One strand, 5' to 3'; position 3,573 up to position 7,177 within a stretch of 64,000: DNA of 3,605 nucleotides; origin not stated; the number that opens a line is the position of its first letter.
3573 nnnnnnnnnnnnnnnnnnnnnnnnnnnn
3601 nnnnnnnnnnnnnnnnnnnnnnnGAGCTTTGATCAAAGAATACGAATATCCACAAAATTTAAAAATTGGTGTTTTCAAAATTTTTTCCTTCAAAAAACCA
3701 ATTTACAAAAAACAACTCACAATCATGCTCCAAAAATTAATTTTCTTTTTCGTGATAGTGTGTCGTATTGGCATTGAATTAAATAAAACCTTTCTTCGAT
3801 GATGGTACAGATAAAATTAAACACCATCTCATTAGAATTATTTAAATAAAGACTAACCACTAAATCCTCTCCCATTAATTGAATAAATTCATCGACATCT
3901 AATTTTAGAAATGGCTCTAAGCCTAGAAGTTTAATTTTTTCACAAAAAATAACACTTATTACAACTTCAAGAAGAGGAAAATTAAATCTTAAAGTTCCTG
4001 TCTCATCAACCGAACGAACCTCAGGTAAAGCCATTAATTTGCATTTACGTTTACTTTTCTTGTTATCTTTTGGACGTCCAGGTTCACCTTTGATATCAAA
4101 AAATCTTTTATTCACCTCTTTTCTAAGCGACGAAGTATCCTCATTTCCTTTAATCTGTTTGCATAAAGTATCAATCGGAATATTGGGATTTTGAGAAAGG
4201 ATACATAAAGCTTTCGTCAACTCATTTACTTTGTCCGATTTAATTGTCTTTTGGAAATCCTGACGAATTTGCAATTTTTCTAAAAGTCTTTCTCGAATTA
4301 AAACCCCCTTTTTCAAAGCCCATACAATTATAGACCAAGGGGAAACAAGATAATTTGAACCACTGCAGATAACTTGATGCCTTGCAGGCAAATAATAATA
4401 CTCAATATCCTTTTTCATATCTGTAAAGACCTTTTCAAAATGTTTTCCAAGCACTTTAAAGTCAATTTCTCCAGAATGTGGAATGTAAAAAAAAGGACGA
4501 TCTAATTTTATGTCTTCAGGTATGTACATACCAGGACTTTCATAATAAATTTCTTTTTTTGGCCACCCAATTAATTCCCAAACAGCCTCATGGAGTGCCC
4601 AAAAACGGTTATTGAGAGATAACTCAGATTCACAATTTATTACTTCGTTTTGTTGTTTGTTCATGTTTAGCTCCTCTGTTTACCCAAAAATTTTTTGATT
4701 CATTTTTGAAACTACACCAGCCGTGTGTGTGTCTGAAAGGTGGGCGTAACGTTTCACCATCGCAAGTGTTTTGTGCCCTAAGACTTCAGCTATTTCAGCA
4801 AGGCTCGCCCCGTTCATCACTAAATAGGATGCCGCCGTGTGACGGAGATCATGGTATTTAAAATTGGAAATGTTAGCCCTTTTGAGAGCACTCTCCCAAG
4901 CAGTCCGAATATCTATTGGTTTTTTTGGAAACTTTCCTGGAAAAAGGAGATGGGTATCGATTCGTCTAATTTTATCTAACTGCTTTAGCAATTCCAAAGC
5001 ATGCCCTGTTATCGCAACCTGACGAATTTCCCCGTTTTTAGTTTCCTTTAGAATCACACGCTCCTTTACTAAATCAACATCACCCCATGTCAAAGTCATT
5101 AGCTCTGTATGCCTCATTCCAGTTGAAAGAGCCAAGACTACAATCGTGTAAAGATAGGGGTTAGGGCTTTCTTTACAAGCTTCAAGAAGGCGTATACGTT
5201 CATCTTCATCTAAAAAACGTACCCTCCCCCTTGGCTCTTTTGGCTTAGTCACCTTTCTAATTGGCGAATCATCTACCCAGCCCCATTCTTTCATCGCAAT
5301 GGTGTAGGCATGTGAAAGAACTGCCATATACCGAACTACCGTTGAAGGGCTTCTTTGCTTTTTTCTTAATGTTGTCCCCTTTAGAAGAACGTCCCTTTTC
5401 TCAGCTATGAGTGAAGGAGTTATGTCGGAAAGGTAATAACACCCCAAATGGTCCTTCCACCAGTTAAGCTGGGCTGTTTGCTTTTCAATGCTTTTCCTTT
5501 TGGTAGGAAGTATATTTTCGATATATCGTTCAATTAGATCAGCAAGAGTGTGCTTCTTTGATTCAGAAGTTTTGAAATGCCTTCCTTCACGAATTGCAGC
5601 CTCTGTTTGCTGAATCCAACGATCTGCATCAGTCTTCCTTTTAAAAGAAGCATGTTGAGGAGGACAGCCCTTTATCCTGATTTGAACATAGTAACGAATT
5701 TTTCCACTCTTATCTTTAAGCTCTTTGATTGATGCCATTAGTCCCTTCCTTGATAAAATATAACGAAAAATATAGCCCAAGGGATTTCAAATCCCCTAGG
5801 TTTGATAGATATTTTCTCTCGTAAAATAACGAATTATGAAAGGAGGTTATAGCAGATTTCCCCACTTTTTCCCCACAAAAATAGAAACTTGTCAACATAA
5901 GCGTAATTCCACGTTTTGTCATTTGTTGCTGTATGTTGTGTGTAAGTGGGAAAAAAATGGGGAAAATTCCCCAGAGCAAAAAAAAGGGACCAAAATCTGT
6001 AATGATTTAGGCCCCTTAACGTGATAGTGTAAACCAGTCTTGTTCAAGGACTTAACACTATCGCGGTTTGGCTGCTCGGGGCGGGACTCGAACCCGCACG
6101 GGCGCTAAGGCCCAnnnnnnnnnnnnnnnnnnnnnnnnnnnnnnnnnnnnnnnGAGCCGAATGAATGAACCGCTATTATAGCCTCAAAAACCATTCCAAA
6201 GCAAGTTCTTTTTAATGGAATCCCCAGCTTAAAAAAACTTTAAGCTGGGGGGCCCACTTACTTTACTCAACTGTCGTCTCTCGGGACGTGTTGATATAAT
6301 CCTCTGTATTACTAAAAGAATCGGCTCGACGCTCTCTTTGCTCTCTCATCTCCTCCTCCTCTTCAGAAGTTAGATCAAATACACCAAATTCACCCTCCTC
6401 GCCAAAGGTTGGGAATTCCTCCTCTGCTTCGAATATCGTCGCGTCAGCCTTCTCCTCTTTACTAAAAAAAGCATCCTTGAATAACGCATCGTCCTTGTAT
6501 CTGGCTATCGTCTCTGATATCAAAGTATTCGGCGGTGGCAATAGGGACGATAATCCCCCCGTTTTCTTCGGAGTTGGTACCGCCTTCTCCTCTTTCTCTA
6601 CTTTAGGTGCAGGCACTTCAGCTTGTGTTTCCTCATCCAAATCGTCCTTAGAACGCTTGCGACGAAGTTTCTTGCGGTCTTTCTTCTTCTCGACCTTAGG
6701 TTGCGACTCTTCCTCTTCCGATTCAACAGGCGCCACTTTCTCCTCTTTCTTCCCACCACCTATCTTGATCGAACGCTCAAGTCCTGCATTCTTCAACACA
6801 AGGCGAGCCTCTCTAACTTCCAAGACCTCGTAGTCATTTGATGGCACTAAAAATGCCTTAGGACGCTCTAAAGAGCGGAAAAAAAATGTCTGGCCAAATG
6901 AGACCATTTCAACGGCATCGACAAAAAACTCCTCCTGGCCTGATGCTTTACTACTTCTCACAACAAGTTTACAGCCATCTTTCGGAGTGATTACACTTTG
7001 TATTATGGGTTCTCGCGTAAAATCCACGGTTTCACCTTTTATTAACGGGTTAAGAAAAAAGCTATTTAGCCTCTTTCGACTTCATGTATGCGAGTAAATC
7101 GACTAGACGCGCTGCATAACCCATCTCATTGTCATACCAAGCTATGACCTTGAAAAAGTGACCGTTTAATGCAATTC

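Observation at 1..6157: P4-like int / xis / primase element at tRNA-Leu(UAA) in a chlamydial chromosome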

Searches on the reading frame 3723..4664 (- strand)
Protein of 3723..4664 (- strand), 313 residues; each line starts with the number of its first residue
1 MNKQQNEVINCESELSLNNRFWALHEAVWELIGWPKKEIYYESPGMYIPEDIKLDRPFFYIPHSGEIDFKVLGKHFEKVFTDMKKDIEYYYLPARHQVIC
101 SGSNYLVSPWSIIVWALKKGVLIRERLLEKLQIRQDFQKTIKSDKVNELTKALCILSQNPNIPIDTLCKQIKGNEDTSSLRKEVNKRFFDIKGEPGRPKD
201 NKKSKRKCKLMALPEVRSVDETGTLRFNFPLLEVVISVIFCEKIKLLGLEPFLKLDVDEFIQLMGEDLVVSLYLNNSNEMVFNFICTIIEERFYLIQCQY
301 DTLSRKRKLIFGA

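Call 4: search_protein_families(library=pfam, proteins=[window:3723-4664:-], max_evalue=0.1)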
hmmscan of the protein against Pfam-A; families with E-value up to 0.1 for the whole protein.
window:3723-4664:- (313 aa): 0 families

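Call 5: search_protein_families(library=phrogs, proteins=[window:3723-4664:-], max_evalue=0.01)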
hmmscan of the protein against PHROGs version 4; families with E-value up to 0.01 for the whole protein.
window:3723-4664:- (313 aa): 0 families

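Call 15: search_protein_families(library=padloc, proteins=[window:3723-4664:-], max_evalue=0.01)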
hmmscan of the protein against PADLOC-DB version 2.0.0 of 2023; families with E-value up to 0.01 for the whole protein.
window:3723-4664:- (313 aa): 1 family
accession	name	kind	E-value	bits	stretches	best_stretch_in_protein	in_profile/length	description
PDLC01934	CARF7--CARF_RelE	-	0.0075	13.4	0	104-194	244-328/359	-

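Call 34: find_homologous_proteins(query=window:3723-4664:-, max_evalue=0.001)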
Query window:3723-4664:- (313 aa): 2 proteins with E <= 0.001 among 663 candidates.
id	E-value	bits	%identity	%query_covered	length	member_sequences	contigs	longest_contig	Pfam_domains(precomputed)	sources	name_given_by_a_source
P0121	2.2e-209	712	100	100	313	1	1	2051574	-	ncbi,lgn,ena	-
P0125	1.2e-61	227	40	91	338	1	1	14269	-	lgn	-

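Call 38: search_protein_families(library=ncbifam, proteins=[window:3723-4664:-], max_evalue=0.01)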
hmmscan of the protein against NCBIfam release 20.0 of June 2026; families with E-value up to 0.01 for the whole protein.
window:3723-4664:- (313 aa): 0 families

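Call 47: search_protein_representatives(protein=window:3723-4664:-)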
Query: 313 residues. Proteins with E-value up to 0.001 (for the whole library): 72; up to 1e-10: 42; up to 1e-30: 4. The best 72 are listed.
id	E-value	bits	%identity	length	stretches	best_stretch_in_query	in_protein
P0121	7.1e-210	711.9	100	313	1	1-313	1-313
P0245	1.6e-57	211.4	39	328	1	17-305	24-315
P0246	5.0e-51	190.1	37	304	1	15-297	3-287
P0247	4.6e-40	154.1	35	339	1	16-291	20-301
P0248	4.5e-29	118.0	34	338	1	17-288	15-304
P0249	1.1e-26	110.2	34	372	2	16-139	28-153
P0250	5.9e-26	107.8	33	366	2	12-170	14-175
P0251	7.1e-26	107.5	32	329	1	14-296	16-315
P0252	1.1e-25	106.9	32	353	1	15-288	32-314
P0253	3.5e-25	105.2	35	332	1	16-283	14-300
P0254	5.5e-25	104.6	29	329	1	10-282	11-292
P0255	8.3e-23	97.4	30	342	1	17-296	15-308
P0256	5.4e-21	91.5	30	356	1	11-294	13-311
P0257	9.0e-21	90.7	31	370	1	14-291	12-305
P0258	1.6e-20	89.9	32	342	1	13-283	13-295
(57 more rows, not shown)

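Call 54: search_solved_structures(query=A2, max_evalue=10)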
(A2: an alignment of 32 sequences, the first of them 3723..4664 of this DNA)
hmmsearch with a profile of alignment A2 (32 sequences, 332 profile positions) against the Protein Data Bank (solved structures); distinct sequences matched with E-value up to 10: 4.
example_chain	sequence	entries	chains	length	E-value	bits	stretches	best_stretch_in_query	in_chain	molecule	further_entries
8r4o_A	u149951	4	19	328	0.17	14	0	254-318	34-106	Serine/threonine-protein kinase SIK3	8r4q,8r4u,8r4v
8oku_A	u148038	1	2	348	0.25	13.5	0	254-318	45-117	Serine/threonine-protein kinase SIK3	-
8cwy_A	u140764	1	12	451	1.5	11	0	216-257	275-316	T32-15-1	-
8cws_A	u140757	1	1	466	1.8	10.7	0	216-257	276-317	F4132-2 Chain A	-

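Call 55: search_protein_families(library=pfam, alignment_id=A2, max_evalue=0.1)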
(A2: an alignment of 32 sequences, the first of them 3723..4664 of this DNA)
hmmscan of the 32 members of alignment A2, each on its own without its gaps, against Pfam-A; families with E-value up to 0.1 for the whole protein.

A. member 1, window:3723-4664:- (313 aa): 0 families

B. families by the number of members that match (of 32 scanned): 10 families
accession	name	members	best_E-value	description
PF07516.18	SecA_SW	1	0.015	SecA Wing and Scaffold domain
PF06103.16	DUF948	1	0.024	Bacterial protein of unknown function (DUF948)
PF05542.16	DUF760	1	0.03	Protein of unknown function (DUF760)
PF19336.4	DUF5921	1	0.033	Domain of unknown function (DUF5921)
PF07337.16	CagY_M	1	0.033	DC-EC Repeat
PF05141.17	DIT1_PvcA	1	0.055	Pyoverdine/dityrosine biosynthesis protein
PF08125.19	Mannitol_dh_C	1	0.055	Mannitol dehydrogenase C-terminal domain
PF25318.1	WH_GDS1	1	0.06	GDS1 winged helix domain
PF24727.1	DUF7679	1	0.067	Domain of unknown function (DUF7679)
PF09669.15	Phage_pRha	1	0.091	Phage regulatory protein Rha (Phage_pRha)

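Call 59: predict_structure(alignment_id=A2)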
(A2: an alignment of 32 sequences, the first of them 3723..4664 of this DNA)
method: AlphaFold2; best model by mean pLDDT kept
length: 313 residues; sequences in the alignment: 32
mean_pLDDT: 88.7   pTM: 0.87
mean pLDDT of the five models: 88.7, 88.5, 87.4, 86.7, 85.6
residues with pLDDT >= 90: 224; 70-90: 56; 50-70: 21; < 50: 12
segments of 3 or more residues with pLDDT < 50: 1-11
pLDDT, mean of each block of 10 residues (from residue 1): 42 73 94 83 78 89 88 96 96 89 87 96 93 85 92 98 95 96 95 77 81 96 94 98 97 97 98 96 97 93 75 52
secondary structure, 60 per line:
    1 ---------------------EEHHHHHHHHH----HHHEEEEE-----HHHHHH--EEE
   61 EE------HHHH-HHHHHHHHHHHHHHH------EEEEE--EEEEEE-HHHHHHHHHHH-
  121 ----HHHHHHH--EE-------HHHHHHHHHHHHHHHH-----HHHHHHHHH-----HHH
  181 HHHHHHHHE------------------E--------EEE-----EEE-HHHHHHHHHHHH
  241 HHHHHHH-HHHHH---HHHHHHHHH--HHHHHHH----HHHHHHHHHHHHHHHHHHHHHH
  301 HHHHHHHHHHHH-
elements in order: H24-32 E40-44 H50-55 E58-62 H69-72 H74-88 E95-99 E102-107 H109-119 H125-131 H143-158 H164-172 H178-188 E217-219 E225-227 H229-247 H249-253 H257-265 H268-274 H279-312

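Call 73: fold_search(model_id=the predicted structure, library=viral)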
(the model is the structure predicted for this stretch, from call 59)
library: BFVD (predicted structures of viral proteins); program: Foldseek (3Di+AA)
matches with E <= 10: 167; with E <= 0.001: 0
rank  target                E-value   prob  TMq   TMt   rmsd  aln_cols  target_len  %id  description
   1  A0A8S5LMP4            2.2e-01  0.12  0.13  0.18  20.1       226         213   15  Uncharacterized protein [Podoviridae sp. ctiuS14]
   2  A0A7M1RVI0            4.7e-01  0.05  0.10  0.11  17.7       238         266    9  Uncharacterized protein [uncultured phage cr118_1]
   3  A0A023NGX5            6.1e-01  0.15  0.17  0.22  14.1       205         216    9  (no name in the UniProt tables at hand)
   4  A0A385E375            6.8e-01  0.33  0.15  0.22  11.0       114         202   12  Helix-turn-helix domain-containing protein [Gordonia phage Schmidt]
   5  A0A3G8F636            7.2e-01  0.54  0.15  0.31  10.7       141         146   11  (no name in the UniProt tables at hand)
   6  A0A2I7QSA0            8.0e-01  0.13  0.13  0.20  15.1       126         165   15  (no name in the UniProt tables at hand)
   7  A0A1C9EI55            9.4e-01  0.15  0.12  0.27  10.2       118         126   10  HTH DNA binding protein [Rhodococcus phage ChewyVIII]
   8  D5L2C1                9.4e-01  0.09  0.13  0.15  10.9       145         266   10  Uncharacterized protein [uncultured virus]
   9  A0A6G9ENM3            9.4e-01  0.05  0.13  0.07  18.2       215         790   14  RNA-dependent RNA polymerase [Erysiphales associated mitovirus 1]
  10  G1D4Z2                1.0e+00  0.12  0.15  0.26  13.4       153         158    9  Uncharacterized protein [Mycobacterium phage Pixie]
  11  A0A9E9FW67            1.0e+00  0.11  0.10  0.21  12.3       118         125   11  (no name in the UniProt tables at hand)
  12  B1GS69                1.5e+00  0.12  0.14  0.24  12.8       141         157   10  Hypothetical phage protein [Salmonella phage Vi II-E1]
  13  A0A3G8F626            1.6e+00  0.09  0.12  0.15  11.3       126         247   13  (no name in the UniProt tables at hand)
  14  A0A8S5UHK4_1          1.6e+00  0.04  0.13  0.05  20.3       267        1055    9  Trimeric coiled-coil viral fiber [Siphoviridae sp. ctZd434]
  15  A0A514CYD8            1.7e+00  0.08  0.16  0.21  16.5       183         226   10  (no name in the UniProt tables at hand)
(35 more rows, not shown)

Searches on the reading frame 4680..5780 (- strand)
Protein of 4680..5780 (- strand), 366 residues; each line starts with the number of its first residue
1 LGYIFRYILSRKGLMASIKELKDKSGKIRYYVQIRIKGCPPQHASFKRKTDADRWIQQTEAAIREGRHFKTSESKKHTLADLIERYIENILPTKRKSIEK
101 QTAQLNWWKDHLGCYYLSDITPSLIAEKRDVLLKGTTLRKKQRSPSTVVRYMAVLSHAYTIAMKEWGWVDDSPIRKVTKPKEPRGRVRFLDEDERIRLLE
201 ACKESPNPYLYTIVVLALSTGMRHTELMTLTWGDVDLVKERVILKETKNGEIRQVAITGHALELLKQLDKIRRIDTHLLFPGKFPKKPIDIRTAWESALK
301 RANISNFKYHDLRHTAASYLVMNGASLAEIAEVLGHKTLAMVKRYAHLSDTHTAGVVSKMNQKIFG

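Call 4: search_protein_families(library=pfam, proteins=[window:4680-5780:-], max_evalue=0.1)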
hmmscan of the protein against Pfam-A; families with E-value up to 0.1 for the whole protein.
window:4680-5780:- (366 aa): 3 families
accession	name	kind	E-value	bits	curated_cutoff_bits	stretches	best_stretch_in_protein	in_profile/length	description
PF00589.27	Phage_integrase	-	1.4e-34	119.8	27.1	1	189-351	2-171/172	Phage integrase family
PF13102.12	Phage_int_SAM_5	-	0.01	16.6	22.3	1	80-174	3-93/98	Phage integrase SAM-like domain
PF24624.1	Int_N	-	0.031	15.4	27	1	77-179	3-98/100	Phage integrase, N-terminal domain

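Call 5: search_protein_families(library=phrogs, proteins=[window:4680-5780:-], max_evalue=0.01)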
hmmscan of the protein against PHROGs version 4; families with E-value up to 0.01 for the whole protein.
window:4680-5780:- (366 aa): 11 families
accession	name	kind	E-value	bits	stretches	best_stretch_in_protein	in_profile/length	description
phrog_1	-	integration and excision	6.7e-72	244.6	1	21-365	115-452/611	integrase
phrog_216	-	integration and excision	1.8e-43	149.8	1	142-362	9-238/301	integrase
phrog_35951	-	unknown function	1.5e-21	77.7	1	290-362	4-76/97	-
phrog_37709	-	unknown function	1e-11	45.8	1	145-239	18-106/116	-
phrog_7685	-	integration and excision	1.4e-10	42.1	1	251-361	127-236/240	integrase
phrog_7244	-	integration and excision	5e-06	26.9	1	73-251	69-237/263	integrase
phrog_25190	-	integration and excision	6.8e-06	27.4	1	284-342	24-82/109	integrase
phrog_7269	-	integration and excision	2.2e-05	25.3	1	306-352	27-73/89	integrase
phrog_24633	-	unknown function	0.00028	21.1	1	298-346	207-257/367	-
phrog_10426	-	integration and excision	0.002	18.9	0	141-193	139-189/193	integrase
phrog_9208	-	integration and excision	0.0036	18.2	0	307-351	188-232/241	integrase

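Call 38: search_protein_families(library=ncbifam, proteins=[window:4680-5780:-], max_evalue=0.01)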
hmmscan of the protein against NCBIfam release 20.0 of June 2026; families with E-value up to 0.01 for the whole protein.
window:4680-5780:- (366 aa): 10 families
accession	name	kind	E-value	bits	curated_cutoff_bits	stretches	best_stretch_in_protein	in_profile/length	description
NF040815.2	recomb_XerA_Arch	equivalog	3.1e-29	102.3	220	1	138-352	51-258/263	site-specific tyrosine recombinase/integron integrase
TIGR02224.1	recomb_XerC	equivalog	1e-22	80.9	335.15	1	136-356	54-285/295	tyrosine recombinase XerC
TIGR02225.1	recomb_XerD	equivalog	1.2e-20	74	329.6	1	136-359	51-285/290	site-specific tyrosine recombinase XerD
NF001399.0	PRK00283.1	subfamily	3.5e-17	62.6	279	1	130-358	55-293/300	tyrosine recombinase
TIGR02249.1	integrase_gron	subfamily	7.3e-14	51.8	265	2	291-361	242-313/315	integron integrase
NF002331.0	PRK01287.1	subfamily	1.7e-09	37.2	371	1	75-352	22-316/365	site-specific tyrosine recombinase XerC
NF003462.0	PRK05084.1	equivalog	2.1e-09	36.6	267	1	212-362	199-358/360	tyrosine recombinase XerS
NF007371.0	PRK09871.1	subfamily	4.5e-08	32.9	222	1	188-250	5-68/198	tyrosine-type DNA invertase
NF011946.0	PRK15417.1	equivalog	2.7e-06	26.8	435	0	293-361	259-328/337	integron integrase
NF007370.0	PRK09870.1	subfamily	0.0063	16.2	221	0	186-340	9-171/200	tyrosine-type DNA invertase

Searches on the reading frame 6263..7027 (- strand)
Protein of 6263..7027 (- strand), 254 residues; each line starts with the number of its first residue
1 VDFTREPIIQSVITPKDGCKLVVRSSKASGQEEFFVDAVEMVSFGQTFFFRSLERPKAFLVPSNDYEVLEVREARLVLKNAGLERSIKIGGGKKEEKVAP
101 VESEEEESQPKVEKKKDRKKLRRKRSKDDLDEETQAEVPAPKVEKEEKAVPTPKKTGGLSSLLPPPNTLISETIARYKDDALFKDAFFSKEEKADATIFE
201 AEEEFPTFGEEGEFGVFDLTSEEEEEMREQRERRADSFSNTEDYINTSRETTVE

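Call 4: search_protein_families(library=pfam, proteins=[window:6263-7027:-], max_evalue=0.1)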
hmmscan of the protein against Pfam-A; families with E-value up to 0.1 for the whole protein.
window:6263-7027:- (254 aa): 0 families

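Call 19: find_encoding_contigs(protein=window:6263-7027:-, flank=10000, max_places=6)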
Protein window:6263-7027:- (254 aa): 1 contig read that carries it; 1 place shown.
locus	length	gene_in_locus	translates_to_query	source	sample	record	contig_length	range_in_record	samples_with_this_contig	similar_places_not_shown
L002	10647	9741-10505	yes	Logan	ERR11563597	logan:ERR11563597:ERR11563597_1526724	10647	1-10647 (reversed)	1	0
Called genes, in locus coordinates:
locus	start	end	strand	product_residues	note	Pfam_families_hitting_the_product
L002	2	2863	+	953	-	?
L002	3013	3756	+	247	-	-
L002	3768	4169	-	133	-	-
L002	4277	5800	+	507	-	PF00069:Pkinase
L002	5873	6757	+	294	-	-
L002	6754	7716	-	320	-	PF00923:TAL_FSA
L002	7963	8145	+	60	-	-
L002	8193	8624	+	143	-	-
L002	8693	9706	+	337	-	PF00044:Gp_dh_N, PF02800:Gp_dh_C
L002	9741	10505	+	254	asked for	PF28261:CT_504-like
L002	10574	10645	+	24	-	?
